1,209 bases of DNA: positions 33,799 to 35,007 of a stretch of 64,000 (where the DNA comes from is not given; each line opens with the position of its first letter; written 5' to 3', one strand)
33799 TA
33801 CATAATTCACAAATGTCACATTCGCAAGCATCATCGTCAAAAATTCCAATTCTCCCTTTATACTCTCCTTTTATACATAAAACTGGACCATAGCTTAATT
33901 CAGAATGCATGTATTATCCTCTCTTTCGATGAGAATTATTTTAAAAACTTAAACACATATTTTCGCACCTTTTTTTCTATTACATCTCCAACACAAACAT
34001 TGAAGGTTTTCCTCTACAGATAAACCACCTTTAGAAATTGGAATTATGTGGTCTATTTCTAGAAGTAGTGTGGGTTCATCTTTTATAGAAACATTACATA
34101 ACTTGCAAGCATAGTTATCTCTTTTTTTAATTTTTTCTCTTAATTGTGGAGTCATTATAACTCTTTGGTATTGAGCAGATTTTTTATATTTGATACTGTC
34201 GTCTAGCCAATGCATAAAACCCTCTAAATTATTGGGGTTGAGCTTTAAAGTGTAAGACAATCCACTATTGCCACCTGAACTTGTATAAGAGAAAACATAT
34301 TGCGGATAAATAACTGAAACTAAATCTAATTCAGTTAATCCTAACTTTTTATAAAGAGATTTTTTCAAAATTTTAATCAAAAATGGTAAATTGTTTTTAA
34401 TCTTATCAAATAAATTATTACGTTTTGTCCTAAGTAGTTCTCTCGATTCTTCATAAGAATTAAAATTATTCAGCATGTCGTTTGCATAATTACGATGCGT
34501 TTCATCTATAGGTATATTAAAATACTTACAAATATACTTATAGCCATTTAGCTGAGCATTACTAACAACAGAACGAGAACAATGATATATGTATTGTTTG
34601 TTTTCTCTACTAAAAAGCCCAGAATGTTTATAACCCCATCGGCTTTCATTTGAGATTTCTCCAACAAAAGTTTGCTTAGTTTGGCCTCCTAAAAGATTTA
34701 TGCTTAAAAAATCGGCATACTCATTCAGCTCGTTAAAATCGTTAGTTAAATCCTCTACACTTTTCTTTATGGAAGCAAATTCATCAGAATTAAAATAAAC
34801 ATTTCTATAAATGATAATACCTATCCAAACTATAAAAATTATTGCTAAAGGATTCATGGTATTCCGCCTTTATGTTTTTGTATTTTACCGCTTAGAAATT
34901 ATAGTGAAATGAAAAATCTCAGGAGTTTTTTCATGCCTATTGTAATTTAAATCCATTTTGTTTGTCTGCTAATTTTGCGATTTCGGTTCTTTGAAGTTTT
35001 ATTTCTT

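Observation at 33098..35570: Three-gene TIR / membrane-anchored HNH / membrane-protein operon: candidate undescribed Thoeris-like defence system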

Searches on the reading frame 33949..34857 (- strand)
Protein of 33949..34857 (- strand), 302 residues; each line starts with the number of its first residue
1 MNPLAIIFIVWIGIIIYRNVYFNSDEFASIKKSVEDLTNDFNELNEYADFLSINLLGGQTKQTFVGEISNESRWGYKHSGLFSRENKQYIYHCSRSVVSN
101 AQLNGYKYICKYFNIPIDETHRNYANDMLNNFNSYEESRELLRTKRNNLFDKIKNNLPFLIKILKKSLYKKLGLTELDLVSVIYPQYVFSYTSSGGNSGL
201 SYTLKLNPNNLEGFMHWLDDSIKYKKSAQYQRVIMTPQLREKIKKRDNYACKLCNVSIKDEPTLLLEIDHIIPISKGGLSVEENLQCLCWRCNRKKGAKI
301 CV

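Call 3: search_protein_families(library=pfam, proteins=[window:33949-34857:-], max_evalue=0.1)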
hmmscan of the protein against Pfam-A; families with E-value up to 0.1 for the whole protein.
window:33949-34857:- (302 aa): 6 families
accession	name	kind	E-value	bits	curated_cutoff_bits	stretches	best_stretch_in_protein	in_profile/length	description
PF01844.29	HNH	-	2.3e-12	47.3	21.4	1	251-298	1-46/47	HNH endonuclease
PF14279.12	HNH_5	-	2.1e-10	40.8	27.5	1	251-300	1-47/56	HNH endonuclease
PF02945.21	Endonuclease_7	-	0.0083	16.5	23.6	1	230-297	8-64/82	Recombination endonuclease VII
PF13395.12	HNH_4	-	0.041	14.3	22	0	266-299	18-51/54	HNH endonuclease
PF21717.2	DTX3L_a-b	-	0.061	13.7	27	0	33-62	33-62/62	DTX3L, alpha/beta domain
PF02605.20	PsaL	-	0.067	13.3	25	0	4-60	80-136/150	Photosystem I reaction centre subunit XI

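Call 4: search_protein_families(library=padloc, proteins=[window:33949-34857:-], max_evalue=0.1)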
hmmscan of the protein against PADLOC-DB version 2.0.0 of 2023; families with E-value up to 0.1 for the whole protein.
window:33949-34857:- (302 aa): 17 families
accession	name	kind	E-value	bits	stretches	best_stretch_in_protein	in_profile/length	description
PDLC03478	REase_II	-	1e-11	43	1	235-297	96-159/219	Type II restriction enzyme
PDLC00354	PtuB1|PtuB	-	6.4e-06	24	1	236-295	36-97/204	Unknown function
PDLC00335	PtuB1|PtuB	-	2.1e-05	22.2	1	238-299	38-101/214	Unknown function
PDLC00645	ZorE2|ZorE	-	2.4e-05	21.5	1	238-296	199-254/375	HNH endonuclease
PDLC00325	PtuB1|PtuB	-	3.8e-05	21.4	1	238-299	41-104/213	Unknown function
PDLC00642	ZorE2|ZorE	-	5.4e-05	20.7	1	241-295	206-257/283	HNH endonuclease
PDLC03431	REase_II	-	7.1e-05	20.5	1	268-301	178-210/246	Type II restriction enzyme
PDLC00350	PtuB1|PtuB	-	0.00011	20.2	1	230-299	31-102/224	Unknown function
PDLC00644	ZorE2|ZorE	-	0.00012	19.8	1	238-296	181-238/267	HNH endonuclease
PDLC00352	PtuB1|PtuB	-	0.00015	19.5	1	237-294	35-94/206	Unknown function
PDLC00643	ZorE2|ZorE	-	0.00034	18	1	239-295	206-260/282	HNH endonuclease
PDLC00345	PtuB1|PtuB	-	0.00057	17.5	1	237-299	40-104/223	Unknown function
PDLC00337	PtuB1|PtuB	-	0.001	17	1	227-299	35-107/216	Unknown function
PDLC03656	mREase_IV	-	0.0026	15.5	1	260-295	219-254/277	Type IV methyl-directed restriction enzyme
PDLC00342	PtuB1|PtuB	-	0.004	14.6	1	224-298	25-98/247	Unknown function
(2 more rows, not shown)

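Call 7: find_homologous_proteins(query=window:33949-34857:-)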
Query window:33949-34857:- (302 aa): 667 proteins with E <= 0.001 among 2039 candidates; the best 120 are listed.
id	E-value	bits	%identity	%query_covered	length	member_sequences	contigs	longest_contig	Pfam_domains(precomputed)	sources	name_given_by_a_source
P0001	1.8e-201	686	100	100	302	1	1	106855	PF01844.30,PF14279.13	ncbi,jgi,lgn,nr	ncbi:MAG: HNH endonuclease [Clostridiales bacterium]|jgi:hypothetical protein|nr:HNH endonuclease [C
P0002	1.2e-145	503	76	94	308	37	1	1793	PF01844.30,PF14279.13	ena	-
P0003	2.2e-144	499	72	98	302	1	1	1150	PF01844.30,PF14279.13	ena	-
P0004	8.0e-142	490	72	98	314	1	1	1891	PF01844.30,PF14279.13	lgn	-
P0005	1.9e-139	482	74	94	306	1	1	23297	PF01844.30,PF14279.13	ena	-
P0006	1.5e-138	479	74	94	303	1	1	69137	PF01844.30,PF14279.13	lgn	-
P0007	6.5e-138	477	73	94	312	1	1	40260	PF01844.30,PF14279.13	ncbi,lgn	-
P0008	3.1e-137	475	73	94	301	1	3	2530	PF01844.30,PF14279.13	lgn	-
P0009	3.1e-137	475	71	94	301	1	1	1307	PF01844.30,PF14279.13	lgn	-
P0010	4.7e-137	474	69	98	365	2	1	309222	PF01844.30,PF14279.13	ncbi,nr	ncbi:MAG: HNH endonuclease [Defluviitaleaceae bacterium]|nr:HNH endonuclease [Defluviitaleaceae bact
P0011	1.1e-136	473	70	98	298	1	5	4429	PF01844.30,PF14279.13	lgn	-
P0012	3.5e-136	472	69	98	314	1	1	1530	PF01844.30,PF14279.13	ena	-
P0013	4.6e-136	471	72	93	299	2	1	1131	PF01844.30,PF14279.13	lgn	-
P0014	1.9e-134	466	69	95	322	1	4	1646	PF01844.30,PF14279.13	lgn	-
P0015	3.4e-133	462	69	98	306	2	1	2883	PF01844.30,PF14279.13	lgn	-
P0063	4.0e-74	268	43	94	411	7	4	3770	PF01844.30,PF14279.13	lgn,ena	-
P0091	2.4e-73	265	44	98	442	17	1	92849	PF01844.30,PF14279.13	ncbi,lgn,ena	-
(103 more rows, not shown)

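Call 9: find_encoding_contigs(protein=P0010, flank=6000, max_places=3)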
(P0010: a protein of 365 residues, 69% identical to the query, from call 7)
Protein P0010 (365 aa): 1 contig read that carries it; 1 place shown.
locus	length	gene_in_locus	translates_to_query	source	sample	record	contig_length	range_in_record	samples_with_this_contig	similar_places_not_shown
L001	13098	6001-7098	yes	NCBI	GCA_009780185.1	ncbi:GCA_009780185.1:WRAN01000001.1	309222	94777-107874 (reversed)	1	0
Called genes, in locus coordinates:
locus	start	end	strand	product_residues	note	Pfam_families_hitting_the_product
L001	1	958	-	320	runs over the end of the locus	PF00294:PfkB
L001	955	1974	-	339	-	PF08240:ADH_N, PF01262:AlaDh_PNT_C (weak), PF00107:ADH_zinc_N, PF13602:ADH_zinc_N_2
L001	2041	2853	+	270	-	PF00149:Metallophos, PF12850:Metallophos_2 (weak)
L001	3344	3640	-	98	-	PF05016:ParE_toxin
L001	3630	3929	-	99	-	PF04221:RelB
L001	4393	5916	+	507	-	PF00239:Resolvase, PF07508:Recombinase (weak), PF13408:Zn_ribbon_recom (weak)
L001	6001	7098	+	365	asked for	PF01844:HNH, PF14279:HNH_5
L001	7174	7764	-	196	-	PF13671:AAA_33 (weak)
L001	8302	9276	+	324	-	PF00248:Aldo_ket_red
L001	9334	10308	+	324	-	PF01263:Aldose_epim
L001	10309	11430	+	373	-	PF00155:Aminotran_1_2 (weak), PF00266:Aminotran_5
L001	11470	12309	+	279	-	PF01171:ATP_bind_3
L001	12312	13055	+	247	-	PF13489:Methyltransf_23 (faint), PF08241:Methyltransf_11 (weak), PF08242:Methyltransf_12, PF13649:Methyltransf_25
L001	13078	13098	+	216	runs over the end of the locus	PF10105:DUF2344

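Call 17: find_encoding_contigs(protein=P0006, flank=5000, max_places=2)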
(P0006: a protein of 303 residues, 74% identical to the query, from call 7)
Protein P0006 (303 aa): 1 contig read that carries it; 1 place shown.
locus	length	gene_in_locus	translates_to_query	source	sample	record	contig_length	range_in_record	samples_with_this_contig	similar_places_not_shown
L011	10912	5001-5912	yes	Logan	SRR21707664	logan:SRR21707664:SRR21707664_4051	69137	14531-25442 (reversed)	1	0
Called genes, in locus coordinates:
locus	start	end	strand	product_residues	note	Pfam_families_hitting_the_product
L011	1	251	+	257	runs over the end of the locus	-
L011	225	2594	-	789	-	PF00501:AMP-binding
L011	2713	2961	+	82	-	PF04226:Transgly_assoc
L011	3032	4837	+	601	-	PF00664:ABC_membrane, PF02463:SMC_N (faint), PF00005:ABC_tran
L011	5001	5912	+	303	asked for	PF01844:HNH, PF14279:HNH_5 (weak)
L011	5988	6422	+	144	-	PF00903:Glyoxalase, PF06983:3-dmu-9_3-mt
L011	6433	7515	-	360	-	-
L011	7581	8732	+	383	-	PF00710:Asparaginase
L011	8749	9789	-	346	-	-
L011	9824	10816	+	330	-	PF09587:PGA_cap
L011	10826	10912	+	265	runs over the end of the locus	PF01975:SurE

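Call 18: find_encoding_contigs(protein=P0005, flank=5000, max_places=2)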
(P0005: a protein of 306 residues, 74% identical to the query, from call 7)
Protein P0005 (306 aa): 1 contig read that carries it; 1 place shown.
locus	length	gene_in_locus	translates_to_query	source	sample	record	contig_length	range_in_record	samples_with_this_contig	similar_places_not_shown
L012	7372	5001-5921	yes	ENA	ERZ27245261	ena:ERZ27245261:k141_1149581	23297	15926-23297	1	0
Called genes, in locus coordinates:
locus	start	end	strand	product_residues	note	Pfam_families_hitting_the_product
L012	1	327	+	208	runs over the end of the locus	-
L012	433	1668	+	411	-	PF11104:PilM_2 (faint), PF02491:SHS2_FTSA, PF14450:FtsA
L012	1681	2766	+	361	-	PF00091:Tubulin, PF12327:FtsZ_C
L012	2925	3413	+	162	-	PF01966:HD (weak)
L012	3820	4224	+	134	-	-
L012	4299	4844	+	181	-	PF01928:CYTH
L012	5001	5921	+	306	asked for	PF01844:HNH, PF14279:HNH_5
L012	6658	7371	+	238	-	?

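Call 24: find_related_loci(query=A1, collection=genome_contigs, flank=8000)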
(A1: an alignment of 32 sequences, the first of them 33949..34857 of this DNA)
Query A1 (302 aa) in genome_contigs; peptide patterns used: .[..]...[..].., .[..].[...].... (x = any residue, [..] = any of these).
599 stretches matched a pattern (row limit reached: there are more); 439 encode a relative of the query (tblastn E <= 1e-3); the best 80 are kept; 80 distinct loci.
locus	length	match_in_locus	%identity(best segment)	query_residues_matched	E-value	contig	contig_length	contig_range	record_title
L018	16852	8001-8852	75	17-300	2e-144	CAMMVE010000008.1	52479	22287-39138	MAG: uncultured Clostridium sp. isolate ERR4836027_bin.15_MetaWRAP_v1.1_MAG genome assembly, contig: NODE_276_length_524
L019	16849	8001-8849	73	17-299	7e-140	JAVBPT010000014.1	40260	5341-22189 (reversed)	MAG: Eubacteriales bacterium isolate EPI_MAG_00146 c_000011188155, whole genome shotgun sequence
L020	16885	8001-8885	69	6-300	5e-139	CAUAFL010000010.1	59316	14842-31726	MAG TPA_asm: uncultured Firmicutes bacterium isolate ERR9578261_bin.45_MetaWRAP_v1.3_MAG genome assembly, contig: ERZ185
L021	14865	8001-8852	71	17-300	6e-138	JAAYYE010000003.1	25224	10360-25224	MAG: Candidatus Paceibacterota bacterium isolate AS06rmzACSIP_209 58498_AS06, whole genome shotgun sequence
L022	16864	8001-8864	46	14-300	3e-81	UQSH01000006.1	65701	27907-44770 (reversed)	uncultured Ruminococcaceae bacterium isolate UMGS598 genome assembly, contig: NODE_174_length_65701_cov_4.399461, whole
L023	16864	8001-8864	46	14-300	6e-81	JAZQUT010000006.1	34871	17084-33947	MAG: Acutalibacteraceae bacterium isolate T1900045180_TC20190176.MAGScoT_cleanbin_000008 SGB_5226_k141_2285445, whole ge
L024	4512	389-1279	47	5-300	1e-79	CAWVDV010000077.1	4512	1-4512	MAG: Bacillota bacterium isolate metabat2_XCR1_HOM_6759_bwa.20 MAG genome assembly, contig: k87_16965, whole genome shot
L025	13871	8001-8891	45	4-300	1e-79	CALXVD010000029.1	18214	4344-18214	MAG: uncultured Clostridia bacterium isolate BRZ_NF__bin38 genome assembly, contig: BRZ_NF__NODE_3138_length_18214_cov_1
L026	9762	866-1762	46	5-302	1e-78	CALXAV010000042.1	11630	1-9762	MAG: uncultured Clostridia bacterium isolate BRZ_HK__bin22 genome assembly, contig: BRZ_HK__NODE_7048_length_11630_cov_6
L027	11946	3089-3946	44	16-300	4e-78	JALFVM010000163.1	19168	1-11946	MAG: Lachnospiraceae bacterium isolate SUG1049 k141_261305, whole genome shotgun sequence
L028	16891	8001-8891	43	5-300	8e-78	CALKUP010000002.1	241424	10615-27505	MAG TPA_asm: uncultured bacterium isolate SRR6231170_bin.100_CONCOCT_v1.1_MAG genome assembly, contig: ERZ650281.4, whol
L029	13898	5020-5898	44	9-300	3e-77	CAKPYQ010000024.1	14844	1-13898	MAG: uncultured Alphaproteobacteria bacterium isolate REFINED_METABAT215_TOP10_CONTIGS_1500_ASSEMBLY_K77_MERGED__Hadza_M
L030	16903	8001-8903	42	1-300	5e-77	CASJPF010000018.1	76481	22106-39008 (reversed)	MAG: Lachnospiraceae bacterium isolate G1-1A_111220.8_1677753948 genome assembly, contig: NODE_235_length_76481_cov_10.4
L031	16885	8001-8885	43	4-300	3e-77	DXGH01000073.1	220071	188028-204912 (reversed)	MAG TPA_asm: Candidatus Acetatifactor stercoripullorum isolate CHK195-6426 CHK195__C343022_L220071_SAMEA5754839, whole g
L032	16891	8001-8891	44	4-299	4e-77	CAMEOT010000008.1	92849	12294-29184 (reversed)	MAG: uncultured Lachnospiraceae bacterium isolate SRR11489749_bin.43_metaWRAP_v1.3_MAG genome assembly, contig: ERZ11466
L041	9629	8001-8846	44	21-299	6e-75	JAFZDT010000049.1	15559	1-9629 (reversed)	MAG: Erysipelotrichaceae bacterium isolate RGIG7674 Water_buffalos_Rectum-1__c256417, whole genome shotgun sequence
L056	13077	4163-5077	40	4-300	5e-73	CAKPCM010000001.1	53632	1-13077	MAG: uncultured Bacilli bacterium isolate REFINED_METABAT215_TOP10_CONTIGS_1500_ASSEMBLY_K77_MERGED__Hadza_MoBio_hadza-A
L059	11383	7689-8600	43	4-299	5e-73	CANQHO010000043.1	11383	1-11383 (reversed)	MAG: uncultured Bacilli bacterium isolate Lapin-028__bin82 genome assembly, contig: Lapin-028__NODE_6402_length_11383_co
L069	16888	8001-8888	41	10-300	8e-71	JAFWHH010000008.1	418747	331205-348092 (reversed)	MAG: Clostridia bacterium isolate RGIG5739 Sheep_Ileum-2__c557, whole genome shotgun sequence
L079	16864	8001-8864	42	16-302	8e-70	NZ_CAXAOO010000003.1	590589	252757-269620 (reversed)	Pseudomonas sp. EA_105y_Pfl2_R69 isolate PseudoSSchier:R69 EA_105y_Pfl2_R69_NODE_3_length-3, whole genome shotgun sequen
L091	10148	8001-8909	39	1-300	6e-68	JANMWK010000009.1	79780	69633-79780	MAG: Hyphomicrobiales bacterium isolate OTE_88_metabat_297 OTE_88_k141_1650386, whole genome shotgun sequence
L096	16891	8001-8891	39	4-299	5e-67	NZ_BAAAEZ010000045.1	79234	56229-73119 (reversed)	Psychrobacter piscatorii strain JCM 15603 sequence045, whole genome shotgun sequence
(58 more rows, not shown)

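Call 29: predict_structure(alignment_id=A1)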
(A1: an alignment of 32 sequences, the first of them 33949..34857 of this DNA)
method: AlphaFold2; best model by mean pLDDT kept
length: 302 residues; sequences in the alignment: 32
mean_pLDDT: 84.1   pTM: 0.78
mean pLDDT of the five models: 84.1, 83.6, 82.4, 80.6, 77.2
residues with pLDDT >= 90: 176; 70-90: 82; 50-70: 16; < 50: 28
segments of 3 or more residues with pLDDT < 50: 60-72, 76-85, 298-302
pLDDT, mean of each block of 10 residues (from residue 1): 92 94 96 93 88 69 37 51 57 90 94 89 90 91 92 93 90 82 81 85 92 94 79 90 97 95 93 84 93 65 31
secondary structure, 60 per line:
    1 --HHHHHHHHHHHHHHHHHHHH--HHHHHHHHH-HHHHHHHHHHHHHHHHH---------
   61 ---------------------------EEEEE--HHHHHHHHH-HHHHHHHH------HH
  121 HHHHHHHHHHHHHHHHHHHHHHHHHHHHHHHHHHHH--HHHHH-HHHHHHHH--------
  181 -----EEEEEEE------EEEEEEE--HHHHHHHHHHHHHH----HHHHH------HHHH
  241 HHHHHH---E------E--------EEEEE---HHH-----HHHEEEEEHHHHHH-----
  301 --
elements in order: H3-22 H25-33 H35-51 E88-92 H95-103 H105-112 H119-156 H159-163 H165-172 E186-192 E199-205 H208-221 H226-230 H237-246 E266-270 E285-289 H290-295

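Call 31: search_protein_families(library=ncbifam, proteins=[window:33949-34857:-], max_evalue=0.01)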
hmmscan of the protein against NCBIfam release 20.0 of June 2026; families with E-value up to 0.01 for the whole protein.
window:33949-34857:- (302 aa): 4 families
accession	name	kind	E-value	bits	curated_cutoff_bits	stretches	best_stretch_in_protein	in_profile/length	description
NF040563.1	guided_IscB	equivalog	8.8e-11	41.5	175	1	227-299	170-238/314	RNA-guided endonuclease IscB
NF049971.1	CRISPR_Cas9d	exception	1.3e-05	24.1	375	1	238-299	535-596/986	type II CRISPR RNA-guided endonuclease Cas9d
NF041791.1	anti-phage_ZorE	equivalog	0.0044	15.9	600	1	237-297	194-251/358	type II Zorya anti-phage system protein ZorE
NF008755.0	PRK11788.1-3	equivalog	0.0084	15.5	430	0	175-256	280-361/388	lipopolysaccharide assembly protein LapB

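Call 32: search_protein_families(library=phrogs, proteins=[window:33949-34857:-], max_evalue=0.001)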
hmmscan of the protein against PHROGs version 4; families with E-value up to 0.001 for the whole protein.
window:33949-34857:- (302 aa): 29 families (the best 25 are shown)
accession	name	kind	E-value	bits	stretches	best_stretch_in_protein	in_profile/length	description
phrog_6050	-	DNA, RNA and nucleotide metabolism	8.2e-15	55.5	1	224-300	287-361/402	HNH endonuclease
phrog_589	-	DNA, RNA and nucleotide metabolism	5.1e-14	53.4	1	237-299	80-141/179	HNH endonuclease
phrog_16726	-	DNA, RNA and nucleotide metabolism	5.8e-14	53.5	1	236-300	81-144/308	HNH endonuclease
phrog_338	-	DNA, RNA and nucleotide metabolism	1.4e-13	51.9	1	238-301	192-264/340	HNH endonuclease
phrog_8660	-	DNA, RNA and nucleotide metabolism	1.8e-13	52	1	234-299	110-179/196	HNH endonuclease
phrog_144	-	DNA, RNA and nucleotide metabolism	2.4e-13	51.1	1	238-298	74-134/175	HNH endonuclease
phrog_1035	-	DNA, RNA and nucleotide metabolism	3.2e-13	51.2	1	224-299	123-213/271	endonuclease VII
phrog_1271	-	DNA, RNA and nucleotide metabolism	7e-12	46.4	1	236-299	254-318/361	HNH endonuclease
phrog_7785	-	DNA, RNA and nucleotide metabolism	8e-12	46.4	1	222-300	44-115/147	HNH endonuclease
phrog_2118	-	DNA, RNA and nucleotide metabolism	1.1e-11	45.9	1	223-298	151-223/301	HNH endonuclease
phrog_2214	-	DNA, RNA and nucleotide metabolism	1.7e-10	41.6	1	231-299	176-239/429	HNH endonuclease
phrog_5956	-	DNA, RNA and nucleotide metabolism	2.3e-10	41.3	1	225-296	36-107/138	HNH endonuclease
phrog_333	-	DNA, RNA and nucleotide metabolism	2.9e-09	38.2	1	233-297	17-79/138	HNH endonuclease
phrog_14314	-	DNA, RNA and nucleotide metabolism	7.9e-09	37.2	1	238-298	6-63/252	HNH endonuclease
phrog_16986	-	unknown function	9.7e-09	36.2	1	235-300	7-69/248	-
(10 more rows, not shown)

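Call 33: fold_search(model_id=the predicted structure, library=pdb)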
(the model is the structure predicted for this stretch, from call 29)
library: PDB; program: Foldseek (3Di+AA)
matches with E <= 10: 100; with E <= 0.001: 0
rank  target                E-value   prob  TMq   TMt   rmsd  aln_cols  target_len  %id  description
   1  4h9d_C                6.9e-02  0.99  0.17  0.56   6.3        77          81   26  Crystal Structure of Mn-dependent Gme HNH nicking endonuclease from Geobacter metallireducens GS-15, Northeast Structu (released 2012-10-10)
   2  4h9d_A                9.1e-02  0.98  0.14  0.42   7.2        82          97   22  Crystal Structure of Mn-dependent Gme HNH nicking endonuclease from Geobacter metallireducens GS-15, Northeast Structu (released 2012-10-10)
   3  6ghc_A                1.3e-01  0.97  0.18  0.19   6.2        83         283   23  Modification dependent EcoKMcrA restriction endonuclease (released 2018-08-08)
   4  5zmm_F                2.1e-01  0.89  0.19  0.13   6.1        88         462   23  Structure of the Type IV phosphorothioation-dependent restriction endonuclease ScoMcrA (released 2018-09-26)
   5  6ghc_B                2.1e-01  0.80  0.17  0.18  14.0       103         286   20  Modification dependent EcoKMcrA restriction endonuclease (released 2018-08-08)
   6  5zmm_C                2.2e-01  0.87  0.19  0.12   6.1        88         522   23  Structure of the Type IV phosphorothioation-dependent restriction endonuclease ScoMcrA (released 2018-09-26)
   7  8fm1_G                2.3e-01  0.98  0.17  0.15   4.3        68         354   22  Structure of CBASS Cap5 from Pseudomonas syringae in the absence of a ligand (apo form dimer) (released 2024-02-07)
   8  5zmm_A                2.7e-01  0.84  0.19  0.12   6.1        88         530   23  Structure of the Type IV phosphorothioation-dependent restriction endonuclease ScoMcrA (released 2018-09-26)
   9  8fm1_B                3.2e-01  0.97  0.19  0.16   5.1        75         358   23  Structure of CBASS Cap5 from Pseudomonas syringae in the absence of a ligand (apo form dimer) (released 2024-02-07)
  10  8fm1_K                4.3e-01  0.92  0.17  0.15   4.2        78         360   22  Structure of CBASS Cap5 from Pseudomonas syringae in the absence of a ligand (apo form dimer) (released 2024-02-07)
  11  5zmm_E                4.3e-01  0.75  0.18  0.11   6.3        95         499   22  Structure of the Type IV phosphorothioation-dependent restriction endonuclease ScoMcrA (released 2018-09-26)
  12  5zmm_D                4.8e-01  0.75  0.19  0.12   5.7        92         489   24  Structure of the Type IV phosphorothioation-dependent restriction endonuclease ScoMcrA (released 2018-09-26)
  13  9nlg_B                5.6e-01  0.96  0.18  0.15   4.2        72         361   19  CBASS Pseudomonas syringae Cap5 tetramer with 3'2'-c-GAMP cyclic dinucleotide ligand (His56Ala mutant without Mg2+ ion (released 2025-06-18)
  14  8w1p_G                5.6e-01  0.07  0.10  0.09  31.2       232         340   11  Structure of Selenomonas sp. Cascade (SsCascade) (released 2024-08-07)
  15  8fm1_A                6.3e-01  0.93  0.16  0.14   4.2        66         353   21  Structure of CBASS Cap5 from Pseudomonas syringae in the absence of a ligand (apo form dimer) (released 2024-02-07)
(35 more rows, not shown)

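Call 40: search_protein_families(library=pfam, alignment_id=A2, max_evalue=0.001)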
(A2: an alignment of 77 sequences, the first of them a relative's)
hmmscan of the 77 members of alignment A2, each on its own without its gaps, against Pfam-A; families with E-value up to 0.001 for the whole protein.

A. member 1, L001:4393-5916:+ (507 aa): 3 families
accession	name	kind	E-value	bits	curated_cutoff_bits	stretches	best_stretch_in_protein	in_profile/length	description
PF00239.26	Resolvase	-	3e-14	53.8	23.3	1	3-153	1-145/145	Resolvase, N terminal domain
PF07508.19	Recombinase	-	4.5e-07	30.5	21.1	1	176-255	2-99/102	Recombinase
PF13408.12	Zn_ribbon_recom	-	5.8e-07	30.2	25.3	1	271-318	1-52/58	Recombinase zinc beta ribbon domain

B. families by the number of members that match (of 77 scanned): 101 families (the first 25 are shown)
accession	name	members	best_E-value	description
PF00589.27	Phage_integrase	8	1.6e-30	Phage integrase family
PF01381.28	HTH_3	5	2.4e-13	Helix-turn-helix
PF12844.13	HTH_19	5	1.6e-09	Helix-turn-helix domain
PF13443.12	HTH_26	5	6.3e-09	Cro/C1-type HTH DNA-binding domain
PF06114.19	Peptidase_M78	4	8e-19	IrrE N-terminal-like domain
PF06250.17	YhcG_C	2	4.1e-67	YhcG PDDEXK nuclease domain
PF17761.7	DUF1016_N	2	3.2e-46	DUF1016 N-terminal domain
PF00005.33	ABC_tran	2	1.5e-29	ABC transporter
PF13662.12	Toprim_4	2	6.3e-28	Toprim domain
PF02661.23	Fic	2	6.2e-21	Fic/DOC family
PF21176.3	RecR_HhH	2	8.2e-16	RecR, helix-hairpin-helix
PF01751.28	Toprim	2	7.2e-15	Toprim domain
PF21175.2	RecR_C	2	2.7e-13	RecR, C-terminal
PF02463.25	SMC_N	2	3.6e-09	RecF/RecN/SMC N terminal domain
PF02132.21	RecR_ZnF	2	1.2e-08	RecR, Cys4-zinc finger domain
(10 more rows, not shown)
